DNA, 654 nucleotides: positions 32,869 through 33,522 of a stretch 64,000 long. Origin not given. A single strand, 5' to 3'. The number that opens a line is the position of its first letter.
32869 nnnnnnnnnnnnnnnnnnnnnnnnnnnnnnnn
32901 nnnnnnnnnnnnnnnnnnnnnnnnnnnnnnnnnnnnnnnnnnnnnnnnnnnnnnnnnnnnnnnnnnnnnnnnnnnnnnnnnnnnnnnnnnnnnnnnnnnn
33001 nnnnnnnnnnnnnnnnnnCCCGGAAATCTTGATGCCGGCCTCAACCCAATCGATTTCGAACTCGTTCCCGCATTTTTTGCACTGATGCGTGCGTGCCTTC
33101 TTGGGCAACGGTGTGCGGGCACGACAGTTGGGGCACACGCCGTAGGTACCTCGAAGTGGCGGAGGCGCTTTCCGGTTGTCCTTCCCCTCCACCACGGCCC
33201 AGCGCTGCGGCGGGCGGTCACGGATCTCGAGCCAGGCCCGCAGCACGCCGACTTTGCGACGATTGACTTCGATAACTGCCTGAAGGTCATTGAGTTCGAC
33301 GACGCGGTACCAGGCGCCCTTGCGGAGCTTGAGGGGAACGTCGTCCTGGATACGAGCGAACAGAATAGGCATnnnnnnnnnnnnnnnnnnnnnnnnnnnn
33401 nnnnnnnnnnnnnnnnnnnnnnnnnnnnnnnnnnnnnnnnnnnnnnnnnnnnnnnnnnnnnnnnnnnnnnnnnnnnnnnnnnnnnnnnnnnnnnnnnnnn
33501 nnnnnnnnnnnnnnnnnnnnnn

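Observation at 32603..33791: Three tandem paralogs of an unrecognised ~115-aa zinc-ribbon protein immediately 3' of selC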

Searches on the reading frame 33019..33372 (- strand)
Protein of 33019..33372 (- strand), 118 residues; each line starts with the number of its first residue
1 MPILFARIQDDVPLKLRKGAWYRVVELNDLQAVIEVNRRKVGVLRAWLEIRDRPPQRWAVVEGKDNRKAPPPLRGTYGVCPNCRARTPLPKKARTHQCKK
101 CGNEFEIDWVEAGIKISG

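Call 8: search_protein_families(library=pfam, proteins=[window:33019-33372:-], max_evalue=10)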
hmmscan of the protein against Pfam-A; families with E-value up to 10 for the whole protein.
window:33019-33372:- (118 aa): 21 families
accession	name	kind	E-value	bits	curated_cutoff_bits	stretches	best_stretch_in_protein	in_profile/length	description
PF17283.8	Zn_ribbon_SprT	-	0.00084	19.8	28.1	1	79-108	6-37/38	SprT-like zinc ribbon domain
PF07282.18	Cas12f1-like_TNB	-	0.0011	19.6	26.3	1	75-110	26-55/60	Cas12f1-like, TNB domain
PF12760.12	Zn_ribbon_IS1595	-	0.0052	17.1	25.4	1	78-103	19-45/46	Transposase zinc-ribbon domain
PF18912.6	DZR_2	-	0.0084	16.4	27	1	76-106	20-47/56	Double zinc ribbon domain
PF14319.11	Zn_Tnp_IS91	-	0.011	16.2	26.3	1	78-112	39-73/90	Transposase zinc-binding domain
PF22191.2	IBR_1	-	0.033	14.5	27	1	80-105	6-31/47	IBR domain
PF08271.17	Zn_Ribbon_TF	-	0.062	13.3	29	1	79-108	2-32/43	TFIIB zinc-binding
PF18073.7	Zn_ribbon_LapB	-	0.064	13.4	25.7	2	77-85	14-22/28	Rubredoxin metal binding domain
PF19134.6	DUF5817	-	0.08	13.4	31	1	79-106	5-32/57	Domain of unknown function (DUF5817)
PF09723.15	Zn_ribbon_8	-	0.088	13.3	34.4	1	97-106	7-16/41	Zinc ribbon domain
PF04981.18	NMD3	-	0.098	12.6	24.9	1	77-112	13-53/243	NMD3 family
PF08792.16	A2L_zn_ribbon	-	0.13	12.5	22.9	1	97-106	23-32/33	A2L zinc ribbon domain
PF21344.3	Zn_ribbon_LysW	-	0.21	11.7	27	1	80-107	3-33/46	Alpha-aminoadipate carrier protein LysW-like, globular domain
PF01155.25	HypA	-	0.32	11.5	28.9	1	79-104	72-95/112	Hydrogenase/urease nickel incorporation, metallochaperone, hypA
PF24460.1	DUF7575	-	0.6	10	28.5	0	95-106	3-14/28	Domain of unknown function (DUF7575)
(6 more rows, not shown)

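Call 9: search_protein_families(library=ncbifam, proteins=[window:33019-33372:-], max_evalue=10)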
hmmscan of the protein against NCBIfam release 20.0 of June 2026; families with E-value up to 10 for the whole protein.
window:33019-33372:- (118 aa): 6 families
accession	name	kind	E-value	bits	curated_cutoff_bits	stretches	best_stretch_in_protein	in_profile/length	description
TIGR02098.1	MJ0042_CXXC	domain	0.0065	16.1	20.9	2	79-86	4-11/38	MJ0042-type zinc finger domain-containing protein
NF033538.2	transpos_IS91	equivalog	0.045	12.8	125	1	75-112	40-77/356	IS91 family transposase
NF001607.0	PRK00398.1-4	equivalog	0.091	12.5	89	1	96-109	10-23/53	DNA-directed RNA polymerase subunit P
NF041070.1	carrier_LysW_Arch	domain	0.13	12.3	75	1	79-109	4-37/57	alpha-aminoadipate/glutamate carrier protein LysW/ArgW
TIGR02642.1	phage_xxxx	hypoth_equivalog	0.95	9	101.4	1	78-102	182-204/267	TIGR02642 family protein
TIGR02605.1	CxxC_CxxC_SSSS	subfamily_domain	1.5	9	31.3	1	97-106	7-16/52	FmdB family zinc ribbon protein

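Call 17: find_related_loci(query=A2, collection=genome_contigs, flank=6000)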
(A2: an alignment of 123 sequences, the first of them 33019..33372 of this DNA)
Query A2 (118 aa) in genome_contigs; peptide patterns used: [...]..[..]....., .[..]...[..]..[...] (x = any residue, [..] = any of these).
247 stretches matched a pattern; 212 encode a relative of the query (tblastn E <= 1e-3); the best 80 are kept; 80 distinct loci.
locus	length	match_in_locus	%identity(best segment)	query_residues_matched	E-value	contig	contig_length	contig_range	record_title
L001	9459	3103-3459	90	1-118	3e-68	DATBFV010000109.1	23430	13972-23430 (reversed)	MAG TPA_asm: Gemmatimonadales bacterium isolate SMAG_U3820 k141_3676861, whole genome shotgun sequence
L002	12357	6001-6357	83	1-118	9e-64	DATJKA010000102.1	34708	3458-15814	MAG TPA_asm: Gemmatimonadales bacterium isolate SMAG_U15580 k141_8208056, whole genome shotgun sequence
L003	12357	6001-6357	82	1-116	4e-63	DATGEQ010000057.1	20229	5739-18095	MAG TPA_asm: Gemmatimonadales bacterium isolate SMAG_U9706 k141_1074684, whole genome shotgun sequence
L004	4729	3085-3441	82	1-118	7e-63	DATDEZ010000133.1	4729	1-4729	MAG TPA_asm: Gemmatimonadales bacterium isolate SMAG_U213 k141_1394763, whole genome shotgun sequence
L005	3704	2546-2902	80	1-118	5e-62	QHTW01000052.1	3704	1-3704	MAG: Gemmatimonadetes bacterium isolate AG42 14_1009_13_20cm_scaffold_25201_curated, whole genome shotgun sequence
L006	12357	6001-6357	80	1-118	5e-62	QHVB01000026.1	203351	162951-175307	MAG: Gemmatimonadetes bacterium isolate AG14 14_0929_12_30cm_scaffold_9_curated, whole genome shotgun sequence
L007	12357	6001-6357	77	1-118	7e-60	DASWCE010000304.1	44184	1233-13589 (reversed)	MAG TPA_asm: Gemmatimonadales bacterium isolate SMAG_U2701 k141_842474, whole genome shotgun sequence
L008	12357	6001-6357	76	1-118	3e-59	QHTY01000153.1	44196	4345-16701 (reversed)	MAG: Gemmatimonadetes bacterium isolate AG40 14_0903_02_20cm_scaffold_585_curated, whole genome shotgun sequence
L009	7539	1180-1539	76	1-118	2e-56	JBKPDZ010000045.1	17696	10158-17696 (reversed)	MAG: Gemmatimonadota bacterium isolate GB_EKS_MAG_00011 GB_EKS_000001589222, whole genome shotgun sequence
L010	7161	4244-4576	75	3-112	7e-56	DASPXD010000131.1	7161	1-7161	MAG TPA_asm: Gemmatimonadales bacterium isolate SMAG_U11558 k141_285072, whole genome shotgun sequence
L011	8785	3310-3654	73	1-114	1e-55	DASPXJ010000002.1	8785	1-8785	MAG TPA_asm: Gemmatimonadales bacterium isolate SMAG_U11564 k141_897017, whole genome shotgun sequence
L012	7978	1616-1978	71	1-118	2e-54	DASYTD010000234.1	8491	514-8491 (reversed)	MAG TPA_asm: Gemmatimonadales bacterium isolate SMAG_U4558 k141_2284313, whole genome shotgun sequence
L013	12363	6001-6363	74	1-118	2e-54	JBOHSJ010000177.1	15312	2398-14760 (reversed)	MAG: Gemmatimonadales bacterium isolate SC-S_metawrap_bin.80 k127_1773889, whole genome shotgun sequence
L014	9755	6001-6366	72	1-118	3e-54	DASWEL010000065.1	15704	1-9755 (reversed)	MAG TPA_asm: Gemmatimonadales bacterium isolate SMAG_U2761 k141_20569, whole genome shotgun sequence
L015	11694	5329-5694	70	1-118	1e-53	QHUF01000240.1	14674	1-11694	MAG: Gemmatimonadetes bacterium isolate AG34 14_0929_02_30cm_scaffold_2571_curated, whole genome shotgun sequence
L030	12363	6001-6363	65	1-116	2e-48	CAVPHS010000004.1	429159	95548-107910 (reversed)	MAG: uncultured Gemmatimonadales bacterium isolate MFD10007.bin.1.48 genome assembly, contig: contig_61871, whole genome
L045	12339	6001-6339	50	2-115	2e-32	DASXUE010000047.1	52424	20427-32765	MAG TPA_asm: Gemmatimonadales bacterium isolate SMAG_U4710 k141_2385879, whole genome shotgun sequence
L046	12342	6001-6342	47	1-112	9e-29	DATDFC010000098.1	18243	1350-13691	MAG TPA_asm: Gemmatimonadales bacterium isolate SMAG_U216 k141_674391, whole genome shotgun sequence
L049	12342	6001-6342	43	1-113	4e-28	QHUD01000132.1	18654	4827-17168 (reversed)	MAG: Gemmatimonadetes bacterium isolate AG36 14_0927_12_20cm_scaffold_6641_curated, whole genome shotgun sequence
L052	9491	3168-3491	47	5-111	9e-28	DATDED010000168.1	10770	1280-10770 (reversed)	MAG TPA_asm: Gemmatimonadales bacterium isolate SMAG_U191 k141_178398, whole genome shotgun sequence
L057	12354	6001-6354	40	1-117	9e-27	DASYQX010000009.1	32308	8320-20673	MAG TPA_asm: Gemmatimonadales bacterium isolate SMAG_U4496 k141_1462137, whole genome shotgun sequence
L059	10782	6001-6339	44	1-112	1e-26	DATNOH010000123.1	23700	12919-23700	MAG TPA_asm: Gemmatimonadales bacterium isolate SMAG_U11526 k141_1822129, whole genome shotgun sequence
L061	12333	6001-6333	44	2-111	2e-26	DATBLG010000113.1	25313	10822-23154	MAG TPA_asm: Gemmatimonadales bacterium isolate SMAG_U3966 k141_2405547, whole genome shotgun sequence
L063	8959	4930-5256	45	5-112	7e-26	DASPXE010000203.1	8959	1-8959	MAG TPA_asm: Gemmatimonadales bacterium isolate SMAG_U11559 k141_1058355, whole genome shotgun sequence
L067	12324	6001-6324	44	5-111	2e-25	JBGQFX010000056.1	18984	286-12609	MAG: Gemmatimonadota bacterium isolate OBJ2_061818_090_41 k141_1394391_length_18984_cov_12.0000, whole genome shotgun se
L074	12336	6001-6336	44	5-115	9e-25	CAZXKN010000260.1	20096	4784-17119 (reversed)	MAG TPA_asm: uncultured Gemmatimonadaceae bacterium isolate binchicken_co279_228 genome assembly, contig: k141_4599543,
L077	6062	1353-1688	39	1-111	1e-24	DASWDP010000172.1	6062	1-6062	MAG TPA_asm: Gemmatimonadales bacterium isolate SMAG_U2739 k141_86124, whole genome shotgun sequence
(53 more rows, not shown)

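Call 25: predict_structure(alignment_id=A2)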
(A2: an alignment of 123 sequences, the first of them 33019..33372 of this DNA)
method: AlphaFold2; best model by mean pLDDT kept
length: 118 residues; sequences in the alignment: 123
mean_pLDDT: 81.5   pTM: 0.64
mean pLDDT of the five models: 81.5, 79.0, 79.0, 74.6, 73.5
residues with pLDDT >= 90: 33; 70-90: 64; 50-70: 19; < 50: 2
segments of 3 or more residues with pLDDT < 50: none
pLDDT, mean of each block of 10 residues (from residue 1): 85 83 93 91 93 86 61 75 85 83 83 56
secondary structure, 60 per line:
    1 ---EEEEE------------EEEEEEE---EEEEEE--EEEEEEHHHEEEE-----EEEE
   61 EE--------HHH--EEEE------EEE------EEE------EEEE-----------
elements in order: E4-8 E21-27 E31-36 E39-44 E48-51 E57-62 E76-79 E86-88 E95-97 E104-107

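Call 27: search_protein_representatives(alignment_id=A2)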
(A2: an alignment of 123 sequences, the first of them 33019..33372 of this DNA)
Query: 123 sequences, 117 profile positions. Proteins with E-value up to 0.001 (for the whole library): 517; up to 1e-10: 321; up to 1e-30: 33. The best 150 are listed.
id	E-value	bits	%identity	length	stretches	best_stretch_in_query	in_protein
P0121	1.2e-39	151.0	-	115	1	2-112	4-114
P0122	5.5e-39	148.9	-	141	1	1-104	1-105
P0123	8.3e-39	148.3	-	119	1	3-115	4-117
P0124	1.5e-38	147.4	-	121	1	3-116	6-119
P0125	2.3e-38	146.9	-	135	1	2-115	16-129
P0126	9.5e-38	144.9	-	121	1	4-115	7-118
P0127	5.3e-37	142.5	-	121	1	1-109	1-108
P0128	6.2e-36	139.0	-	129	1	4-112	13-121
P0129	3.4e-35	136.7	-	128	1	3-115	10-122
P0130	3.9e-35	136.5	-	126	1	4-116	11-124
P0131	6.3e-35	135.8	-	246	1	3-115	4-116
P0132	1.0e-34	135.1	-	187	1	4-111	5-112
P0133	2.3e-34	134.0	-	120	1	2-113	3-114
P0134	2.8e-34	133.7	-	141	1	3-115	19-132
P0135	5.1e-34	132.9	-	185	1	3-116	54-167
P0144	3.0e-32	127.2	-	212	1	3-113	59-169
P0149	2.2e-31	124.4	-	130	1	2-116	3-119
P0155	1.6e-30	121.6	-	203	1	3-113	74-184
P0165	8.4e-29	116.0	-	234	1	4-114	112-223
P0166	1.2e-28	115.6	-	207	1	3-111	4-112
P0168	1.7e-28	115.1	-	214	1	4-112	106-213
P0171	2.3e-27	111.4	-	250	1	3-115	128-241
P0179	1.4e-26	108.8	-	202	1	3-114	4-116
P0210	1.4e-22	95.9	-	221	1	12-112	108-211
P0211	1.6e-22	95.8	-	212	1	2-114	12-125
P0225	7.8e-21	90.3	-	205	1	3-115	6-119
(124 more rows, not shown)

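Call 28: fold_search(model_id=the predicted structure, library=pdb)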
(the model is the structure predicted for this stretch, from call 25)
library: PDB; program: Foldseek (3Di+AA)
matches with E <= 10: 1101; with E <= 0.001: 0
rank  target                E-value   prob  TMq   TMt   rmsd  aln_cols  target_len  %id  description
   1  3fc3_A                3.4e-02  0.98  0.39  0.26  10.7       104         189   10  Crystal structure of the beta-beta-alpha-Me type II restriction endonuclease Hpy99I (released 2009-03-31)
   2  3fc3_B                4.3e-02  0.97  0.41  0.28   8.5       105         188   11  Crystal structure of the beta-beta-alpha-Me type II restriction endonuclease Hpy99I (released 2009-03-31)
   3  2dbk_MODEL_1_A        6.9e-02  0.98  0.36  0.47   7.2        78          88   26  Solution structures of the SH3 domain of human Crk-like protein (released 2006-12-19)
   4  7okx_Z                8.7e-02  1.00  0.32  0.67   1.9        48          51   23  Structure of active transcription elongation complex Pol II-DSIF (SPT5-KOW5)-ELL2-EAF1 (composite structure) (released 2021-07-14)
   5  6puy_C                9.2e-02  1.00  0.34  0.57   2.8        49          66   18  Structure of HIV cleaved synaptic complex (CSC) intasome bound with magnesium and INSTI XZ426 (compound 4d) (released 2020-02-12)
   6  5o2p_MODEL_1_A        9.2e-02  0.94  0.34  0.40   8.2        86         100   21  p130Cas SH3 domain PTP-PEST peptide chimera (released 2017-09-20)
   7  4iim_A                9.8e-02  1.00  0.33  0.64   3.4        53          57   17  Crystal structure of the Second SH3 Domain of ITSN1 bound with a synthetic peptide (released 2013-01-23)
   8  4ytl_A                9.8e-02  0.82  0.35  0.40  11.2       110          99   14  Structure of the KOW2-KOW3 Domain of Transcription Elongation Factor Spt5. (released 2015-08-12)
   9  6rwo_B                1.1e-01  1.00  0.33  0.16   2.8        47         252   11  SIVrcm intasome (Q148H/G140S) in complex with bictegravir (released 2020-02-05)
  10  6vdk_P                1.2e-01  0.99  0.30  0.66   3.2        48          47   14  CryoEM structure of HIV-1 conserved Intasome Core (released 2020-02-05)
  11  6rwo_D                1.3e-01  1.00  0.35  0.21   2.6        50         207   10  SIVrcm intasome (Q148H/G140S) in complex with bictegravir (released 2020-02-05)
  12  4iim_B                1.5e-01  1.00  0.34  0.69   2.8        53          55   17  Crystal structure of the Second SH3 Domain of ITSN1 bound with a synthetic peptide (released 2013-01-23)
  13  6rwl_B                1.6e-01  1.00  0.33  0.16   2.8        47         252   11  SIVrcm intasome (released 2020-02-05)
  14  3nmz_C                1.6e-01  0.99  0.35  0.47   4.8        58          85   16  Crystal structure of APC complexed with Asef (released 2011-07-06)
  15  9q50_C                1.6e-01  0.99  0.32  0.52   2.8        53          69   17  AK01 integrase inhibitor bound to Wild-type HIV-1 intasome (released 2026-01-14)
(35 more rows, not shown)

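Call 37: search_protein_families(library=pfam, proteins=[P0131, P0171, P0165, P0168, P0144, P0155, P0166, P0179, P0225, P0211], max_evalue=0.01)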
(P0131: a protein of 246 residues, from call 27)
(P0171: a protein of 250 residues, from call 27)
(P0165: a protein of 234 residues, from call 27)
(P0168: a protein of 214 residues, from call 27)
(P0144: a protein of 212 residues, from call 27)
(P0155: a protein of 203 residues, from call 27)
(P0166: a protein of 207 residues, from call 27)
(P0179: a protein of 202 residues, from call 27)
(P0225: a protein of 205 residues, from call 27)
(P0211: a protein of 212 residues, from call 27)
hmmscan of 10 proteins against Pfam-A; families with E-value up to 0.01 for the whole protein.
P0131 (246 aa): 1 family
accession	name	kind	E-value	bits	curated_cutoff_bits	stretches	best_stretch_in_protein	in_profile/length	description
PF22191.2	IBR_1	-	0.0024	18.2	27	1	81-107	5-31/47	IBR domain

P0171 (250 aa): 1 family
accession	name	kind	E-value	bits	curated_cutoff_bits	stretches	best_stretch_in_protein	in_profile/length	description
PF00072.30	Response_reg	-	7.2e-21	74.9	30.2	1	5-115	1-110/111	Response regulator receiver domain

P0165 (234 aa): 1 family
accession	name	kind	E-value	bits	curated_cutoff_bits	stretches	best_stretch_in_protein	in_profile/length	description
PF04542.20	Sigma70_r2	-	0.00013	22.1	24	1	34-88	1-56/71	Sigma-70 region 2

P0168 (214 aa): 2 families
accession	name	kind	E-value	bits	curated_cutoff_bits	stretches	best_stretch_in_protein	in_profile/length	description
PF17283.8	Zn_ribbon_SprT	-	3.5e-05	24.2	28.1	1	181-211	6-38/38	SprT-like zinc ribbon domain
PF04542.20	Sigma70_r2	-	0.00013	22.1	24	1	36-92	4-61/71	Sigma-70 region 2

P0144 (212 aa): 0 families

P0155 (203 aa): 1 family
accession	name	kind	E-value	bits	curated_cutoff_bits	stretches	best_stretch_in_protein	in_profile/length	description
PF13717.11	Zn_ribbon_4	-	0.0077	16.6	30.3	0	168-189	3-24/36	zinc-ribbon domain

P0166 (207 aa): 3 families
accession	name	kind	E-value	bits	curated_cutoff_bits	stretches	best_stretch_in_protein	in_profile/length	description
PF17283.8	Zn_ribbon_SprT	-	0.00094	19.6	28.1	1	78-109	3-36/38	SprT-like zinc ribbon domain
PF13717.11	Zn_ribbon_4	-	0.0054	17.1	30.3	0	99-121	4-26/36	zinc-ribbon domain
PF19134.6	DUF5817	-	0.0086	16.5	31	0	81-111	5-35/57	Domain of unknown function (DUF5817)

P0179 (202 aa): 1 family
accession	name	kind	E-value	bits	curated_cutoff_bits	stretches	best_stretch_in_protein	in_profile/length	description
PF12760.12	Zn_ribbon_IS1595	-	0.0048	17.3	25.4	0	80-105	19-44/46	Transposase zinc-ribbon domain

P0225 (205 aa): 2 families
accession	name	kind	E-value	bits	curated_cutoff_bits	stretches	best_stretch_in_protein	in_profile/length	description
PF23547.1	Zn_ribbon_FGT1_1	-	0.0015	18.5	27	0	82-94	21-33/35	FORGETTER1 first zinc ribbon domain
PF22191.2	IBR_1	-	0.0085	16.4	27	0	84-118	6-39/47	IBR domain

P0211 (212 aa): 0 families

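Call 41: search_protein_families(library=pfam, alignment_id=A3, max_evalue=0.001)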
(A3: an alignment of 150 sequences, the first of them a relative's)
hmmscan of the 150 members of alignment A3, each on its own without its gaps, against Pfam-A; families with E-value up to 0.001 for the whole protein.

A. member 1, P0121 (115 aa): 1 family
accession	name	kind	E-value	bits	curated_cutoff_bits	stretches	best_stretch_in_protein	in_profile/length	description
PF17283.8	Zn_ribbon_SprT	-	0.0007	20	28.1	0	81-109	5-35/38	SprT-like zinc ribbon domain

B. families by the number of members that match (of 150 scanned): 12 families
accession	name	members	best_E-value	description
PF17283.8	Zn_ribbon_SprT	11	3.5e-05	SprT-like zinc ribbon domain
PF22191.2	IBR_1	8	3.9e-06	IBR domain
PF12760.12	Zn_ribbon_IS1595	3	0.00011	Transposase zinc-ribbon domain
PF04542.20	Sigma70_r2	2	0.00013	Sigma-70 region 2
PF08271.17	Zn_Ribbon_TF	2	0.00014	TFIIB zinc-binding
PF00072.30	Response_reg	1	7.2e-21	Response regulator receiver domain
PF13717.11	Zn_ribbon_4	1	5.6e-05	zinc-ribbon domain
PF19134.6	DUF5817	1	8.8e-05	Domain of unknown function (DUF5817)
PF23783.1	Zn_ribbon_TiaS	1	0.00023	TiaS C-terminal zinc ribbon domain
PF11331.13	Zn_ribbon_12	1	0.00032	EDR4 zinc-ribbon domain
PF13719.11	Zn_ribbon_5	1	0.00042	zinc-ribbon domain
PF18073.7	Zn_ribbon_LapB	1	0.00064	Rubredoxin metal binding domain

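Call 49: find_homologous_proteins(query=P0171, max_evalue=1e-10)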
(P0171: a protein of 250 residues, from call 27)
Query P0171 (250 aa): 406 proteins with E <= 1e-10 among 4547 candidates; the best 120 are listed.
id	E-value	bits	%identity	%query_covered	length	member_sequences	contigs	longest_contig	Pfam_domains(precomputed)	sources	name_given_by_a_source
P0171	5.2e-165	565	100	100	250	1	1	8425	PF00072.31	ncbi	-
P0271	2.3e-32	130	55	47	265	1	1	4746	-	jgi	jgi:hypothetical protein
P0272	2.4e-32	130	44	46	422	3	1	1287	PF02518.32,PF00072.31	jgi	jgi:CheY-like chemotaxis protein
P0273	8.3e-32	129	42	46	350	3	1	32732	PF02518.32,PF00072.31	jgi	jgi:CheY-like chemotaxis protein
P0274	4.8e-31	126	46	33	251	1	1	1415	PF00072.31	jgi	jgi:CheY-like chemotaxis protein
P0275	6.4e-31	126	43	41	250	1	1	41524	PF00072.31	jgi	jgi:CheY-like chemotaxis protein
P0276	1.7e-30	124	39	50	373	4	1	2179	PF02518.32,PF00072.31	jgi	jgi:CheY-like chemotaxis protein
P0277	2.0e-30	124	45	47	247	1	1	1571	PF00072.31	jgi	jgi:CheY-like chemotaxis protein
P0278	2.8e-30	124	40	50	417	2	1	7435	PF02518.32,PF00072.31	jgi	jgi:CheY-like chemotaxis protein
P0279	2.8e-30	124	39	46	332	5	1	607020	PF02518.32,PF00072.31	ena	-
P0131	4.0e-30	123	51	46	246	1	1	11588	-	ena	-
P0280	4.3e-30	123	39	50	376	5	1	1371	PF02518.32,PF00072.31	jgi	-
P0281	6.7e-30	122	53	32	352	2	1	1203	PF02518.32,PF00072.31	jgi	jgi:CheY-like chemotaxis protein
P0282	1.7e-29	121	39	46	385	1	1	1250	PF02518.32,PF00072.31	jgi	jgi:CheY-like chemotaxis protein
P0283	1.9e-29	121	48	46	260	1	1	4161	PF00072.31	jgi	jgi:CheY-like chemotaxis protein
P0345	1.7e-24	105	48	45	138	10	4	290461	-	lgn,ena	-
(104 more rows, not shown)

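Call 51: find_encoding_contigs(protein=P0171, flank=5000, max_places=3)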
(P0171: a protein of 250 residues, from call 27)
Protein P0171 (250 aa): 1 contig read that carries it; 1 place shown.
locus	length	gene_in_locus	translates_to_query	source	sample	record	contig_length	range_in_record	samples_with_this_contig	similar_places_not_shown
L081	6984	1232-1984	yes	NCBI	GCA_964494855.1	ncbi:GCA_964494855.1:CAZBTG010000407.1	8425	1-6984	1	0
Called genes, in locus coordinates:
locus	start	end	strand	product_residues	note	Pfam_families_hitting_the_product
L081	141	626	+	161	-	PF12587:DUF3761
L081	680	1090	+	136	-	-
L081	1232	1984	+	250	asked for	PF00072:Response_reg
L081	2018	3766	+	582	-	PF00916:Sulfate_transp, PF01740:STAS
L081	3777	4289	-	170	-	PF13205:Big_5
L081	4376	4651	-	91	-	-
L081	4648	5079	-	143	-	PF00072:Response_reg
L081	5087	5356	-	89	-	-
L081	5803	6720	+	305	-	-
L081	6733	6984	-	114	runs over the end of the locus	-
